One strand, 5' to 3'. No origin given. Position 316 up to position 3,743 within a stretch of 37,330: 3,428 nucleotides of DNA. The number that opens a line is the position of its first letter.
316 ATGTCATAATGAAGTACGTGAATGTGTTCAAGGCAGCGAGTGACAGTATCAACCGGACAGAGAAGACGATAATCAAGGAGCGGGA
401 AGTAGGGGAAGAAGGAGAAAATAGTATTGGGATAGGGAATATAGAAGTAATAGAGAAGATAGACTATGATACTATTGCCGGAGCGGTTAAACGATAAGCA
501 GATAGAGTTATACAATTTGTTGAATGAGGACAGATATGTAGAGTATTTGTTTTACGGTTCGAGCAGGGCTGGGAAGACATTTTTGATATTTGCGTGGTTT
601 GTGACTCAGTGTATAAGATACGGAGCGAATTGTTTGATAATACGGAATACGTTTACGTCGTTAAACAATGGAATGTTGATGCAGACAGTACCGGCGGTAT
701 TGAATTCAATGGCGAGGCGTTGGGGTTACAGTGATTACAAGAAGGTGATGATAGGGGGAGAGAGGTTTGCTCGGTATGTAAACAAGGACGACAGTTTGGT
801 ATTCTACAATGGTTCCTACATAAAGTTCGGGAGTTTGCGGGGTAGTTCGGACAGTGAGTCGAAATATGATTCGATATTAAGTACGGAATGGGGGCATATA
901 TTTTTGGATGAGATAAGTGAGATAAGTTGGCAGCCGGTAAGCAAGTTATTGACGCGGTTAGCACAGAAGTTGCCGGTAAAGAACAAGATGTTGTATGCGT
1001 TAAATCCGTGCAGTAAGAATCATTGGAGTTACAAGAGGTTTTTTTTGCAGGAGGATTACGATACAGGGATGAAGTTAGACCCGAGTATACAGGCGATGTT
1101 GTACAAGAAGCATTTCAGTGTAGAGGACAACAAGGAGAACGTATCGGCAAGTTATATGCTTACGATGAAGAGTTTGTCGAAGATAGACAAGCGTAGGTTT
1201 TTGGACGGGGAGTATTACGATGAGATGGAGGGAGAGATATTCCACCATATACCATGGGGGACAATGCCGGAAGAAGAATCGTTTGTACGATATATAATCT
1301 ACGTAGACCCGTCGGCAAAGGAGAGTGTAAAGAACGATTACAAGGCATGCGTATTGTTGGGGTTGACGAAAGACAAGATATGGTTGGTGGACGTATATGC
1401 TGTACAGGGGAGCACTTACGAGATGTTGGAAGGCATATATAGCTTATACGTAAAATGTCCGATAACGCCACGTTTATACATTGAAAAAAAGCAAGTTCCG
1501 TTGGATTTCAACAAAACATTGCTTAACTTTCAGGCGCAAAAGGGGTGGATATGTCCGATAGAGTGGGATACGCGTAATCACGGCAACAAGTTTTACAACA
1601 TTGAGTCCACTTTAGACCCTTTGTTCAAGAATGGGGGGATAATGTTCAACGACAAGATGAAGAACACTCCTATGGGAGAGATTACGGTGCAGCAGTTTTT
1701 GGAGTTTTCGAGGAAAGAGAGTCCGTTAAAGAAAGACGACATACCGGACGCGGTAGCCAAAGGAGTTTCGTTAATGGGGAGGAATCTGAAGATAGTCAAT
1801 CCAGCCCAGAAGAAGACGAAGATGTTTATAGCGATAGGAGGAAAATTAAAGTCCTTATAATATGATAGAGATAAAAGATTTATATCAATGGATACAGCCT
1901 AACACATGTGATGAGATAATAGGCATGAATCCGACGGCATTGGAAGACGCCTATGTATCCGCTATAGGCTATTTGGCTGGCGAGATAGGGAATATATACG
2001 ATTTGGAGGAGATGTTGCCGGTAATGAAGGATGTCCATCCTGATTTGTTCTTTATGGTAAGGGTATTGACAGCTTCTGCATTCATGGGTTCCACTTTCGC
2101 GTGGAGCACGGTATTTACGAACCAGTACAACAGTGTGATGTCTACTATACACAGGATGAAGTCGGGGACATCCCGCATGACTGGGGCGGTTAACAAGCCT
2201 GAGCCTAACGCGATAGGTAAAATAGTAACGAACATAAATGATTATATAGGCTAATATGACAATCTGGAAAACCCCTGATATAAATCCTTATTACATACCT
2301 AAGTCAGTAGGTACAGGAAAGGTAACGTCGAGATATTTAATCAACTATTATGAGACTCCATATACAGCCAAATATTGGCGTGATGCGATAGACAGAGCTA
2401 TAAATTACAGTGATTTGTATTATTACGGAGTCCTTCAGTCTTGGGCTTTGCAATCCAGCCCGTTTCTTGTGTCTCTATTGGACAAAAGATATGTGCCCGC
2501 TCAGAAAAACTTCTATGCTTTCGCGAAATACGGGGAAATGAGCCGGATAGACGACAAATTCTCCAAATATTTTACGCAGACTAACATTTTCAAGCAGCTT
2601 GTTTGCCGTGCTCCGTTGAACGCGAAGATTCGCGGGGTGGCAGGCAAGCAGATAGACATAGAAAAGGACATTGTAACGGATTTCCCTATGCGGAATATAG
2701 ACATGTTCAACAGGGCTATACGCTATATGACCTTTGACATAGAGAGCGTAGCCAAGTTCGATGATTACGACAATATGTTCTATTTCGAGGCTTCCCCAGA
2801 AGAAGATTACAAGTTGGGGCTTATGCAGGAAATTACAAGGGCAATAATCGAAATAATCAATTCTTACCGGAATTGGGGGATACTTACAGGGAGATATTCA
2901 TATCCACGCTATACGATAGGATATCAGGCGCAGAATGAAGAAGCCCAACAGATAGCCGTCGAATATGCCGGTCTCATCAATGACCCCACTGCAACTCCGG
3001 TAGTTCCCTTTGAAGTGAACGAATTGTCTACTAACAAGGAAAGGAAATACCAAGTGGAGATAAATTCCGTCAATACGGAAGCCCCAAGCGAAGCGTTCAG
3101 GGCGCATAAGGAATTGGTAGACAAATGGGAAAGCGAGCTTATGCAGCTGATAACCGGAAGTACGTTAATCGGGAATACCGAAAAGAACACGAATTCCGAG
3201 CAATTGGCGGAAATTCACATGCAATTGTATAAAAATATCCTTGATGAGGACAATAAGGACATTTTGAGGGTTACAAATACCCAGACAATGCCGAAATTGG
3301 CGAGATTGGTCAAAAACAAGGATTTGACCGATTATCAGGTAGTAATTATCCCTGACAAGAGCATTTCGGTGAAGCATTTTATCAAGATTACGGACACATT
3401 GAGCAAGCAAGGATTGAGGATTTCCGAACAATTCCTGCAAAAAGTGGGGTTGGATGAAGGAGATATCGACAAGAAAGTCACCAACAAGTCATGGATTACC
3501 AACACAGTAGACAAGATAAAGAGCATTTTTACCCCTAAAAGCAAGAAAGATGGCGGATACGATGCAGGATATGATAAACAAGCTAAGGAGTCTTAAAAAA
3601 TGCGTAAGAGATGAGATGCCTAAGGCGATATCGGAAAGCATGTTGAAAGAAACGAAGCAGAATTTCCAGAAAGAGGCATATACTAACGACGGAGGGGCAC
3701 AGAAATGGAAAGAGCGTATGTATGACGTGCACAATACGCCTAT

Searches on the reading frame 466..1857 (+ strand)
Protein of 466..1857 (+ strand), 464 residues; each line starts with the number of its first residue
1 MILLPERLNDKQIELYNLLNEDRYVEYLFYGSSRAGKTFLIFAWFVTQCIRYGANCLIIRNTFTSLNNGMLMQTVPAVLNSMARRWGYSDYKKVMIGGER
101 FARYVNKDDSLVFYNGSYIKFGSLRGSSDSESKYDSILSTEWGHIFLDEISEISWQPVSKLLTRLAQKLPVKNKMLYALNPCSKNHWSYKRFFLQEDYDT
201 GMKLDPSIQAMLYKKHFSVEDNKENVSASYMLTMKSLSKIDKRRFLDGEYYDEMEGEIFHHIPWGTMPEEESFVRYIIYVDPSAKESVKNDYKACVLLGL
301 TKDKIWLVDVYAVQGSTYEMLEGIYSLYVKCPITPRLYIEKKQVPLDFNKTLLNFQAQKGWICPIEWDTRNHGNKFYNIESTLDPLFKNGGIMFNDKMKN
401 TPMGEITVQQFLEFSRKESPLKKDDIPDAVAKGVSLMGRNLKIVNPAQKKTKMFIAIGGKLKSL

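Call 17: search_protein_families(library=phrogs, proteins=[window:466-1857:+], max_evalue=0.001)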
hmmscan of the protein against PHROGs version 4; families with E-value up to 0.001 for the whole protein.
window:466-1857:+ (464 aa): 6 families
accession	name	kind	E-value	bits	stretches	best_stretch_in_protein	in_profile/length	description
phrog_979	-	head and packaging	6.6e-29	102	2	25-190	167-312/642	terminase large subunit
phrog_38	-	head and packaging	8.7e-24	85.2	1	255-442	524-708/760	terminase large subunit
phrog_2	-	head and packaging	3.5e-22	80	1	5-429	263-584/807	terminase large subunit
phrog_5573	-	head and packaging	3.2e-08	34.3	1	254-432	60-229/250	terminase large subunit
phrog_3717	-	head and packaging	0.00011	22.7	1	15-199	14-183/277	terminase large subunit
phrog_9526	-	head and packaging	0.00086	19.8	0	55-253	56-240/280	terminase large subunit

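Call 48: search_dna_similar(query=window:466-1857:+, collection=phages, mode=protein, max_rows=25)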
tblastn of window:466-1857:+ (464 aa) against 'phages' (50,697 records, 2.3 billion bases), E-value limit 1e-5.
Records with a match: 44; places in all: 44; records where one place covers at least 80% of the query: 1.
Best place of each record, by identity: <60% 44.
By first word of the organism name: Bacteroides 22; Bacteriophage 15; Synechococcus 2; Streptomyces 1; Elizabethkingia 1; Leptospira 1; Acaryochloris 1; bajarodcaudo 1.
By host as written in the record: - 21; Helicobacter pullorum 2; Bacteroides koreensis HM3 2; Bacteroides xylanisolvens HM7 2; Synechococcus sp. 1; Synechococcus sp. PCC 7002 1; Helicobacter pullorum NCTC 12824 1; Helicobacter pullorum NCTC 12824 genome 1; and 13 more.
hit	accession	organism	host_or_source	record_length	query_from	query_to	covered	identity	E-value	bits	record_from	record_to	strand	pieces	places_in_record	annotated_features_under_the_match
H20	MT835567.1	Bacteriophage sp.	human fecal samples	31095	8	455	97%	50.8%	3e-148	473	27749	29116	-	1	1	record has no annotation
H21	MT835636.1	Bacteriophage sp.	human fecal samples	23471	16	307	63%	24.8%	3e-6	56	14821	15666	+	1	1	record has no annotation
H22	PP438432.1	Synechococcus phage Ssp-JY42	Synechococcus sp.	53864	7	284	60%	25.7%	2e-11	73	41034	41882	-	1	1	terminase large subunit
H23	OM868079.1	Synechococcus phage Yong-M4-211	Synechococcus sp. PCC 7002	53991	7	284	60%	25.7%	2e-11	73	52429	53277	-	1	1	terminase large subunit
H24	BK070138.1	Bacteriophage sp.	Helicobacter pullorum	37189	9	232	48%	29.5%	6e-8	61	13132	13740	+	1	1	Phage terminase, large subunit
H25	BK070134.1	Bacteriophage sp.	Helicobacter pullorum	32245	9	232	48%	29.5%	6e-8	61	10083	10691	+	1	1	none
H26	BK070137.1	Bacteriophage sp.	Helicobacter pullorum NCTC 12824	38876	9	232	48%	29.5%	9e-8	61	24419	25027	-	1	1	Phage terminase, large subunit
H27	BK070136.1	Bacteriophage sp.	Helicobacter pullorum NCTC 12824 genome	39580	9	232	48%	29.5%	9e-8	61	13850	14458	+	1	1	PBSX family phage terminase large subunit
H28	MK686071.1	Streptomyces phage Mischief19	Streptomyces mirabilis NRRL B-2400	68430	23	259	51%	27.4%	9e-10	67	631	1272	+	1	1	2: terminase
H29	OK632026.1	Elizabethkingia phage TCUEAP3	Elizabethkingia anophelis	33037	209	446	51%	26.1%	4e-10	68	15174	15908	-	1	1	terminase large terminase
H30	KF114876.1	Leptospira phage vB_LalZ_80412-LE1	frog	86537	25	259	51%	26.2%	8e-14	80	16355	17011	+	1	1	phage terminase large subunit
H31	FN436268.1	Acaryochloris phage A-HIS1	Acaryochloris marina strain MBIC11017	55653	28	245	47%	27.6%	3e-8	62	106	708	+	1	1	terL: putative phage terminase large subunit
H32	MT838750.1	Bacteriophage sp.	human fecal samples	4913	234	443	45%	28.6%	4e-16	87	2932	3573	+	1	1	record has no annotation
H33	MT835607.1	Bacteriophage sp.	human fecal samples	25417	18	259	52%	24.7%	1e-6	57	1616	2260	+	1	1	record has no annotation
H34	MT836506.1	Bacteriophage sp.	human fecal samples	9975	220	445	49%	25.7%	7e-11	71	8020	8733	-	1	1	record has no annotation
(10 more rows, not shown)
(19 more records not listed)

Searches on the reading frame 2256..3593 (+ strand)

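Call 17: search_protein_families(library=phrogs, proteins=[window:2256-3593:+], max_evalue=0.001)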
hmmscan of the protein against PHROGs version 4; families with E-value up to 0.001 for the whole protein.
window:2256-3593:+ (446 aa): 1 family
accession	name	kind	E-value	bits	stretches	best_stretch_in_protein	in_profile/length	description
phrog_113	-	head and packaging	5.7e-07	29.1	1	284-409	295-421/1272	portal protein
